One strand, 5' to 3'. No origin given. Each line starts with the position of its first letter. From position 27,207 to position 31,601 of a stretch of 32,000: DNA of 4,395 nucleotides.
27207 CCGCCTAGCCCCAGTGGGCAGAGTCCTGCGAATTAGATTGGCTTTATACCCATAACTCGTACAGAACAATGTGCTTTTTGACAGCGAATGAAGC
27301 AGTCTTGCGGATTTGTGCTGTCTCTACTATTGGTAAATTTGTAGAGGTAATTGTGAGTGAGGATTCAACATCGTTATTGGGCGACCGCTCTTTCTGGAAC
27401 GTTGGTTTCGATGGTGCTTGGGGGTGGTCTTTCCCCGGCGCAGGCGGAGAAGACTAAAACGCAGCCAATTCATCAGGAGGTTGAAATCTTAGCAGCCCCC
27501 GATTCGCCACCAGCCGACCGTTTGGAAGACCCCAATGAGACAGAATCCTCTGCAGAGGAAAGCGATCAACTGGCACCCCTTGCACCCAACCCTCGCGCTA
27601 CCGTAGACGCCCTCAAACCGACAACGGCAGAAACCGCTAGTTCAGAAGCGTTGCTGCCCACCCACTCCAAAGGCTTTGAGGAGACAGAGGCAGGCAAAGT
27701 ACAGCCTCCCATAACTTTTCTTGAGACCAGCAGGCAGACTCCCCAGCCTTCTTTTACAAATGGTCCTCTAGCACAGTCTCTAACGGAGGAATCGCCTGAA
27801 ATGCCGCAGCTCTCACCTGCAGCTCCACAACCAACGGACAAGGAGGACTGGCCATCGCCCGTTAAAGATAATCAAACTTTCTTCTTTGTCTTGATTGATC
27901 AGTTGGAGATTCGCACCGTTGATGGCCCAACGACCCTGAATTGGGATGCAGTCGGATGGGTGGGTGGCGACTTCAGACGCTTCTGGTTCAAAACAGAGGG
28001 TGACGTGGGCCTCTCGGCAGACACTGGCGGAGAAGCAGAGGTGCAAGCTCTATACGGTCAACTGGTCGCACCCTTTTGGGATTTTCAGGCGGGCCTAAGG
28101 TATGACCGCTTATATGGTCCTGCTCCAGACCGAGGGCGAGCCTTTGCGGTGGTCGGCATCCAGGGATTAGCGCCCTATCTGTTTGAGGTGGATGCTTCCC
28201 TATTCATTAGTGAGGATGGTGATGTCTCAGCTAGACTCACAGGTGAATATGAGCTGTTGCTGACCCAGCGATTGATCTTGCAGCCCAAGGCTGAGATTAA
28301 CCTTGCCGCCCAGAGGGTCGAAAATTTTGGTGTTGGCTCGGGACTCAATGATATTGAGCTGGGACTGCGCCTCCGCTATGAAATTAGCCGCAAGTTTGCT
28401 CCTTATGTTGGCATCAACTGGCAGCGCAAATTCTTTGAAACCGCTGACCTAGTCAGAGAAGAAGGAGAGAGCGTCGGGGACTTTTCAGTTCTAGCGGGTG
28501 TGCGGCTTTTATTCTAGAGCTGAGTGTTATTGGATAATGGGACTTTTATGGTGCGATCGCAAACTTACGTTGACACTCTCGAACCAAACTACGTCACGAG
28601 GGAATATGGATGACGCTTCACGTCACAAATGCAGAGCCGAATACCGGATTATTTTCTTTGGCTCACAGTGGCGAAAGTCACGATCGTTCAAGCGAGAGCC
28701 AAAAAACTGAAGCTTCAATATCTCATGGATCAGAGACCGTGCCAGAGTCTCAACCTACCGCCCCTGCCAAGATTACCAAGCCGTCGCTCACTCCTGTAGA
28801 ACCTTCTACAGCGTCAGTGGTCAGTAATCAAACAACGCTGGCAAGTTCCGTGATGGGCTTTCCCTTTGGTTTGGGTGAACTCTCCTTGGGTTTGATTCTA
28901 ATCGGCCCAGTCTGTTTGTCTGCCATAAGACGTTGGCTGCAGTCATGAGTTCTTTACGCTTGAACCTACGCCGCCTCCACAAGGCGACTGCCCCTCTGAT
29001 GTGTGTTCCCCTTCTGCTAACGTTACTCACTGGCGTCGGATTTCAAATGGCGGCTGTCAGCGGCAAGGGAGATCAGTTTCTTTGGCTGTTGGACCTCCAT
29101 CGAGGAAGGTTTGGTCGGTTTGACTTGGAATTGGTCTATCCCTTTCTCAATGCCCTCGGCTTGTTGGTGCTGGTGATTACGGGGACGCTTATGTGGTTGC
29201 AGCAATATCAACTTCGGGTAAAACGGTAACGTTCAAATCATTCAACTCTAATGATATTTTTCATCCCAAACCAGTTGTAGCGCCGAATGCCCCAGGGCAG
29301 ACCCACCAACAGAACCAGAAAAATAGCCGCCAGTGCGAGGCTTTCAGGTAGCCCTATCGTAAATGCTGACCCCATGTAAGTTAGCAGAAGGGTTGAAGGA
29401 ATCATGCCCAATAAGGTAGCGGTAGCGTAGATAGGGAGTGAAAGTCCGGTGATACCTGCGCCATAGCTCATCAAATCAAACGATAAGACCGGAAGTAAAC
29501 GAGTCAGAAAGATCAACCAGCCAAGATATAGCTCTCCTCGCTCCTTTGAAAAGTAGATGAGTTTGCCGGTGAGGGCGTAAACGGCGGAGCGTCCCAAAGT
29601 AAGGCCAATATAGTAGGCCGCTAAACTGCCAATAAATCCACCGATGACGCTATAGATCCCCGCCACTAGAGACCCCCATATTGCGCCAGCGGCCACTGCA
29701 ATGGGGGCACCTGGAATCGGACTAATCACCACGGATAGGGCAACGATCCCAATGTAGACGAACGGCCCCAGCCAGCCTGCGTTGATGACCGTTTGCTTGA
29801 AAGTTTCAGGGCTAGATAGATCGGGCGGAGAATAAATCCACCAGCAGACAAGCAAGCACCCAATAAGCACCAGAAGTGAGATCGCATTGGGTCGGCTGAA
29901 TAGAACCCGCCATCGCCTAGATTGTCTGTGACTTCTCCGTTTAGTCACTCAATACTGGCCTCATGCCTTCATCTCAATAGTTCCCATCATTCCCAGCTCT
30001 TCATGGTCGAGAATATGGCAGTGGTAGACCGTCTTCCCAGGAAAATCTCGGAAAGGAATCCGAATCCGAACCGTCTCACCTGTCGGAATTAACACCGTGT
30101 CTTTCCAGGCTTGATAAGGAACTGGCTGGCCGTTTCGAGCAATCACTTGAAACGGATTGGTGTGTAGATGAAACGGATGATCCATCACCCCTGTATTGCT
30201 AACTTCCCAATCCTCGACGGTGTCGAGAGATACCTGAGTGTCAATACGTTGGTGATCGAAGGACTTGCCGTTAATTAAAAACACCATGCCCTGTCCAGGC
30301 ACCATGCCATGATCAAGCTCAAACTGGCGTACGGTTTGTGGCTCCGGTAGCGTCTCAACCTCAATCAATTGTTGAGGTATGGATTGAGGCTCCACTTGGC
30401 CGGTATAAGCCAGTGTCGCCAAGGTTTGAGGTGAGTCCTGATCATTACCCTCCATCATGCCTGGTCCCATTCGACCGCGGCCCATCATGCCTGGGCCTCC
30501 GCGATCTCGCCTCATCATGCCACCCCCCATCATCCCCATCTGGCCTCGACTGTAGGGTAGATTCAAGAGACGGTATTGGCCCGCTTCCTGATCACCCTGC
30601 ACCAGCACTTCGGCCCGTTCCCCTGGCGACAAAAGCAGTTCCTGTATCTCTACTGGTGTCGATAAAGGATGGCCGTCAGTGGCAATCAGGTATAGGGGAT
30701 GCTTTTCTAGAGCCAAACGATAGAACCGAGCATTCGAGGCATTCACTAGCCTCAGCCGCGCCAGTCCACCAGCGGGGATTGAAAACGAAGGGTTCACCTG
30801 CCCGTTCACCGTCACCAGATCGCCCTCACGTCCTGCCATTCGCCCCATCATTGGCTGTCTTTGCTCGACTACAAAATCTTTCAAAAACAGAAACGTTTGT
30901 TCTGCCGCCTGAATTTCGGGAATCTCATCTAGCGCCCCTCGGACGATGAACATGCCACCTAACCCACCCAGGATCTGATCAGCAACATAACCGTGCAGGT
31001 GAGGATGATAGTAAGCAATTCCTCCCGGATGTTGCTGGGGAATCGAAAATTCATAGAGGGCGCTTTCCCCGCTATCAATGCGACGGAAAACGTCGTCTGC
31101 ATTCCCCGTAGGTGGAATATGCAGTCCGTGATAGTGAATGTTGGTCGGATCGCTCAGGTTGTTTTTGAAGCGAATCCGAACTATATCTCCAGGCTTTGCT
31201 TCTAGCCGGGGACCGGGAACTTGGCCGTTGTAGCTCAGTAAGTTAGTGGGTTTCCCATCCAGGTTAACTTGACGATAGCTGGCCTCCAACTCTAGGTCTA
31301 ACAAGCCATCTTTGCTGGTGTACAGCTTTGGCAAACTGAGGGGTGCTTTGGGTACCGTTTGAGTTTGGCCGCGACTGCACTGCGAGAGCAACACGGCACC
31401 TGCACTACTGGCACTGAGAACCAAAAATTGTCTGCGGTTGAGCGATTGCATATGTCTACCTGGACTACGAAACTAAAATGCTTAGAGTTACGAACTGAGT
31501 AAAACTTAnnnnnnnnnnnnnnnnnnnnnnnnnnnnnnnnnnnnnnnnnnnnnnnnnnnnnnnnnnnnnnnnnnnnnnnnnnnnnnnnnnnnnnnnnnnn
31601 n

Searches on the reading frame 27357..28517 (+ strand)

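Call 96: search_protein_families(library=pfam, proteins=[window:27357-28517:+], max_evalue=0.001)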
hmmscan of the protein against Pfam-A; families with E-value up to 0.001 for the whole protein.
window:27357-28517:+ (386 aa): 1 family
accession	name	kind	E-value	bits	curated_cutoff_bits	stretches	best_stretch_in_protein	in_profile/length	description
PF05275.17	CopB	-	2.6e-84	282.4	27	1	175-386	2-208/208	Copper resistance protein B precursor (CopB)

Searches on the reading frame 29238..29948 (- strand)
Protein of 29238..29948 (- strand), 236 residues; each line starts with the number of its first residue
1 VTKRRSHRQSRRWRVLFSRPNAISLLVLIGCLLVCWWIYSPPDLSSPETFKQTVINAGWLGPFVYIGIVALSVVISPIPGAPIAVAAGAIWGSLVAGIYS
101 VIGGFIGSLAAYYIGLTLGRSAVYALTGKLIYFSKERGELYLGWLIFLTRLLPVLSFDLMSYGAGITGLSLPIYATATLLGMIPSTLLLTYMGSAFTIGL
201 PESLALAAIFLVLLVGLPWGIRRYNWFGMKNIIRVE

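Call 96: search_protein_families(library=pfam, proteins=[window:29238-29948:-], max_evalue=0.001)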
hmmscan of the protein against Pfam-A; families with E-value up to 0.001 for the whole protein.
window:29238-29948:- (236 aa): 1 family
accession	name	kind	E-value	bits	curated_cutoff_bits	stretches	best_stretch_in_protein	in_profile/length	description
PF09335.16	VTT_dom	-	1.1e-22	81.2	33.9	1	78-194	1-122/123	VTT domain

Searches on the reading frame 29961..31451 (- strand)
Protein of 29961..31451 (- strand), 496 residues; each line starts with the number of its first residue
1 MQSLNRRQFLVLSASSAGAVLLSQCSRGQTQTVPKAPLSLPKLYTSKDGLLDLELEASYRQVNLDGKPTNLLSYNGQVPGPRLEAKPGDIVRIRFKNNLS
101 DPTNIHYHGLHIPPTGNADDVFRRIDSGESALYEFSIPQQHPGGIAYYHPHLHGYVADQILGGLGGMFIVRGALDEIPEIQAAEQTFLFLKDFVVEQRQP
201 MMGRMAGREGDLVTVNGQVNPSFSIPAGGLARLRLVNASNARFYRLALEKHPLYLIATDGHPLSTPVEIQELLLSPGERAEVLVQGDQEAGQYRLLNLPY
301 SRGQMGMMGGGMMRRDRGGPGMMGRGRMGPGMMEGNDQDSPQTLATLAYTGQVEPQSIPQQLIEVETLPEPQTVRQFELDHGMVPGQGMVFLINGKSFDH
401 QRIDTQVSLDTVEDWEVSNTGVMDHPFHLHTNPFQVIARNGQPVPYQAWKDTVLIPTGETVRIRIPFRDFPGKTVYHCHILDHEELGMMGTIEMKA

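Call 96: search_protein_families(library=pfam, proteins=[window:29961-31451:-], max_evalue=0.001)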
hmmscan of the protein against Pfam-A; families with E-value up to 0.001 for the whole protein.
window:29961-31451:- (496 aa): 3 families
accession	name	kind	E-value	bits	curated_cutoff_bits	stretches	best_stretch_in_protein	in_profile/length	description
PF07731.20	Cu-oxidase_2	-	1.3e-28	99.9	20.4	1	371-492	4-131/137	Multicopper oxidase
PF07732.21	Cu-oxidase_3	-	2.4e-26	92.6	21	1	58-171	3-115/119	Multicopper oxidase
PF00394.28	Cu-oxidase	-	2.9e-14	53.9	21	1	207-297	33-133/157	Multicopper oxidase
